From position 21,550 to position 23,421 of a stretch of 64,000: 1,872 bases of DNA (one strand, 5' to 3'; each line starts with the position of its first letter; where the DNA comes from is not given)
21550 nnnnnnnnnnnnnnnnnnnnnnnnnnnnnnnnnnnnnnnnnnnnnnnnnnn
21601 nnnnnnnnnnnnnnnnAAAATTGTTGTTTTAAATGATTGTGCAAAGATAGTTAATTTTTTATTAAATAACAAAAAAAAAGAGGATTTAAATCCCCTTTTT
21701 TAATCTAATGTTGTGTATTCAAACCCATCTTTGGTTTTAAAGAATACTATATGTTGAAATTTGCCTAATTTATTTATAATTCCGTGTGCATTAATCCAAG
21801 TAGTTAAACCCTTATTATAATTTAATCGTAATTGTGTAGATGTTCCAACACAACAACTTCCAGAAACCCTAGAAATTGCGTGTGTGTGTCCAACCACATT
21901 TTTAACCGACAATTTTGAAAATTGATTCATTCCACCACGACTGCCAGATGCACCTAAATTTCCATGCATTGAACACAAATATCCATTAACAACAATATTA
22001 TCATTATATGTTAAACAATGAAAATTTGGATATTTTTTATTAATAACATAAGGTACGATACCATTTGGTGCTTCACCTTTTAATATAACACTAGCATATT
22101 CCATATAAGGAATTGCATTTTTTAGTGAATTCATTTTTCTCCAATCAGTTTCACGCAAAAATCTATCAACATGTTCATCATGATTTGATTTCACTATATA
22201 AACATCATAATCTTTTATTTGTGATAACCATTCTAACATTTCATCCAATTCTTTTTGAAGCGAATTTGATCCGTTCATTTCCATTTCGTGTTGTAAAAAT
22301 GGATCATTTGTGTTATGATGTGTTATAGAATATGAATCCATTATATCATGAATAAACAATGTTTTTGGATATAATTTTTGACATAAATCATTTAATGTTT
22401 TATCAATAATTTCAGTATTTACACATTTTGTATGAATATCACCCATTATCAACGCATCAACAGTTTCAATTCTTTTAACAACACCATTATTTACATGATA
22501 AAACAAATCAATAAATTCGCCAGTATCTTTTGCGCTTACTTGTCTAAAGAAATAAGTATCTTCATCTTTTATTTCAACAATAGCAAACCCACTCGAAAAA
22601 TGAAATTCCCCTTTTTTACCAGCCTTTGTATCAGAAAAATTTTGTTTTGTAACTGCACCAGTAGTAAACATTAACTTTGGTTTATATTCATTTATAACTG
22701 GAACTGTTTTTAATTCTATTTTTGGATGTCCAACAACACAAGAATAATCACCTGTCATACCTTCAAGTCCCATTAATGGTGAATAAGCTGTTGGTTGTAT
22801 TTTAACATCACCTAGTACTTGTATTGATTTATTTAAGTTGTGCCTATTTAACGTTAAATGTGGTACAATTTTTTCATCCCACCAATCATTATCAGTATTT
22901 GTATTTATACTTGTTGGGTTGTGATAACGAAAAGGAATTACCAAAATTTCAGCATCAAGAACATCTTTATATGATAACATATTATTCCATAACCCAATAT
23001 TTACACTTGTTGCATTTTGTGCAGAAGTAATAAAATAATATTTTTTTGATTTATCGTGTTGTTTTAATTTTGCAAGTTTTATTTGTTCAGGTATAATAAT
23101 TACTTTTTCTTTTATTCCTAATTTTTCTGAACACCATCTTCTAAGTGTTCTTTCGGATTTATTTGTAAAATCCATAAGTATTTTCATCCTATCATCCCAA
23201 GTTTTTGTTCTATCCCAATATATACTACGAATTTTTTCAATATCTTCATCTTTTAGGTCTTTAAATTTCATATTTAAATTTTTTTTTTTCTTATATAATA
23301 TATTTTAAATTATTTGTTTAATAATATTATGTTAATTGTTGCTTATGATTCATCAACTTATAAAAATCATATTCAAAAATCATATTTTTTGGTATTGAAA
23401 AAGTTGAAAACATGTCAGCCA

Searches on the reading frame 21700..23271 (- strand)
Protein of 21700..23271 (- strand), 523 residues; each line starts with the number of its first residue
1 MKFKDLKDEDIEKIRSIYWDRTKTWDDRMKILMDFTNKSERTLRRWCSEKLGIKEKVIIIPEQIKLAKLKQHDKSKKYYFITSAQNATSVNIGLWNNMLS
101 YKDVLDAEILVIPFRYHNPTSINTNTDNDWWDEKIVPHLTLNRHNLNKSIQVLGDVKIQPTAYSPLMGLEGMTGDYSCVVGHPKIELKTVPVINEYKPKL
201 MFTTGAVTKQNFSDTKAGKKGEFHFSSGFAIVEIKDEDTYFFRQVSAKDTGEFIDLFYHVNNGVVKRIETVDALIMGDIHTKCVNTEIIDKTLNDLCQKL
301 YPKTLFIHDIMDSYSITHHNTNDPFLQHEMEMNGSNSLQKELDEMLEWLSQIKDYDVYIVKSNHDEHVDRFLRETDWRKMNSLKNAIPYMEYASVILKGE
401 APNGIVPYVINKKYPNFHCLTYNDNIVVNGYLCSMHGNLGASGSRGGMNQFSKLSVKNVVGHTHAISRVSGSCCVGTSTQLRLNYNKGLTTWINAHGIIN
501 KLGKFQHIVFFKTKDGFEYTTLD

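Call 9: search_protein_families(library=phrogs, proteins=[window:21700-23271:-])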
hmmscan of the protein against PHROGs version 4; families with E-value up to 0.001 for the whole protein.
window:21700-23271:- (523 aa): 1 family
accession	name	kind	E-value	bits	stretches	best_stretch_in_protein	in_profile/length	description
phrog_1745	-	other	8.6e-134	448.1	1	53-512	63-536/542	DNA transfer protein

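Call 11: search_dna_similar(query=window:21700-23271:-, collection=phages, mode=protein, max_rows=20)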
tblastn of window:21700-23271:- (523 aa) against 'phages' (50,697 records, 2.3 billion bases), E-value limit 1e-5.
Records with a match: 1129; places in all: 1254; records where one place covers at least 80% of the query: 1099.
Best place of each record, by identity: <60% 1129.
By first word of the organism name: Vibrio 367; Salmonella 272; Escherichia 127; Klebsiella 81; Flavobacterium 68; Caulobacter 39; Rhizobium 29; Phage 13; Cellulophaga 12; Bacteriophage 11; and 42 more.
By host as written in the record: - 358; Flavobacterium sp. BAL314 68; Escherichia coli 42; Salmonella enterica subsp. enterica serovar Enteritidis PT1 39; Vibrio harveyi BAA-1116 36; Klebsiella pneumoniae 25; Salmonella sp. 24; Salmonella enterica 23; and 222 more.
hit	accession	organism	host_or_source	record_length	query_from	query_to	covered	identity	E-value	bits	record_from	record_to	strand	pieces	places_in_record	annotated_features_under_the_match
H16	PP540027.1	Maribacter phage Panino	Maribacter halichondriae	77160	1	508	97%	39.2%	6e-98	382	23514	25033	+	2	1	DNA transfer protein (x2)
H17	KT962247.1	Cellulophaga phage phi17:2_18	Cellulophaga baltica #18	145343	56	509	87%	41.6%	2e-104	349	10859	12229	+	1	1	A1-like protein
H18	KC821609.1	Cellulophaga phage phi17:2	Cellulophaga baltica #17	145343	56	509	87%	41.6%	2e-104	349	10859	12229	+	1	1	A1-like protein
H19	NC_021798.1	Cellulophaga phage phi17:2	Cellulophaga baltica #17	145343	56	509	87%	41.6%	2e-104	349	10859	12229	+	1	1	DNA transfer protein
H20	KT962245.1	Cellulophaga phage phi4:1_13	Cellulophaga baltica #13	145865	56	509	87%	41.6%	2e-104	349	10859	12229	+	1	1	A1-like protein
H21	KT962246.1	Cellulophaga phage phi4:1_18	Cellulophaga baltica #18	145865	56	509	87%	41.6%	2e-104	349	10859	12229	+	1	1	A1-like protein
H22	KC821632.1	Cellulophaga phage phi4:1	Cellulophaga baltica #4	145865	56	509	87%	41.6%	2e-104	349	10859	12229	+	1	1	A1-like protein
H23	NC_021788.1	Cellulophaga phage phi4:1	Cellulophaga baltica #4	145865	56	509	87%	41.6%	2e-104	349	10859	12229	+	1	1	DNA transfer protein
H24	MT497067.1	Flavobacterium phage vB_FspP_elemoC_14-1A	Flavobacterium sp. BAL314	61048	42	514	90%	38.3%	2e-102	343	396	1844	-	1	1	A1-like protein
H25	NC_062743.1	Flavobacterium phage vB_FspP_elemoC_14-1A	Flavobacterium sp. BAL314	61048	42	514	90%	38.3%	2e-102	343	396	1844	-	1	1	DNA transfer protein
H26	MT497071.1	Flavobacterium phage vB_FspP_elemoF_6-3D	Flavobacterium sp. BAL314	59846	42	514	90%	37.9%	1e-101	341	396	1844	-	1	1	A1-like protein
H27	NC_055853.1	Flavobacterium phage vB_FspP_elemoF_6-3D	Flavobacterium sp. BAL314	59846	42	514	90%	37.9%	1e-101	341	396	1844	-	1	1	DNA transfer protein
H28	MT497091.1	Flavobacterium phage vB_FspP_elemoD_13-5B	Flavobacterium sp. BAL314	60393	42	508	89%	38.4%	5e-102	342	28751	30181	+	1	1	A1-like protein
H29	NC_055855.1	Flavobacterium phage vB_FspP_elemoD_13-5B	Flavobacterium sp. BAL314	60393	42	508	89%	38.4%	5e-102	342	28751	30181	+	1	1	DNA transfer protein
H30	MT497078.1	Flavobacterium phage vB_FspP_elemoE_10-3D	Flavobacterium sp. BAL314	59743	42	508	89%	38.2%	1e-101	341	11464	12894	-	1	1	A1-like protein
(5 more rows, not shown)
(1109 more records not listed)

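Call 68: find_related_loci(query=window:21700-23271:-, collection=viral_contigs, flank=5000)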
Query window:21700-23271:- (523 aa) in viral_contigs; peptide patterns used: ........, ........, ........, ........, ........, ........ (x = any residue, [..] = any of these).
10 stretches matched a pattern; 3 encode a relative of the query (tblastn E <= 1e-3); 3 distinct loci.
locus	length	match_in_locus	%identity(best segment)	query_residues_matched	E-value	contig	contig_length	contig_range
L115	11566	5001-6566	62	1-521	0e+0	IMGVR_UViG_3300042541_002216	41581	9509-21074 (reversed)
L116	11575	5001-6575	61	1-522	0e+0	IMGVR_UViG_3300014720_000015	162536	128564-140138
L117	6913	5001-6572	60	1-522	0e+0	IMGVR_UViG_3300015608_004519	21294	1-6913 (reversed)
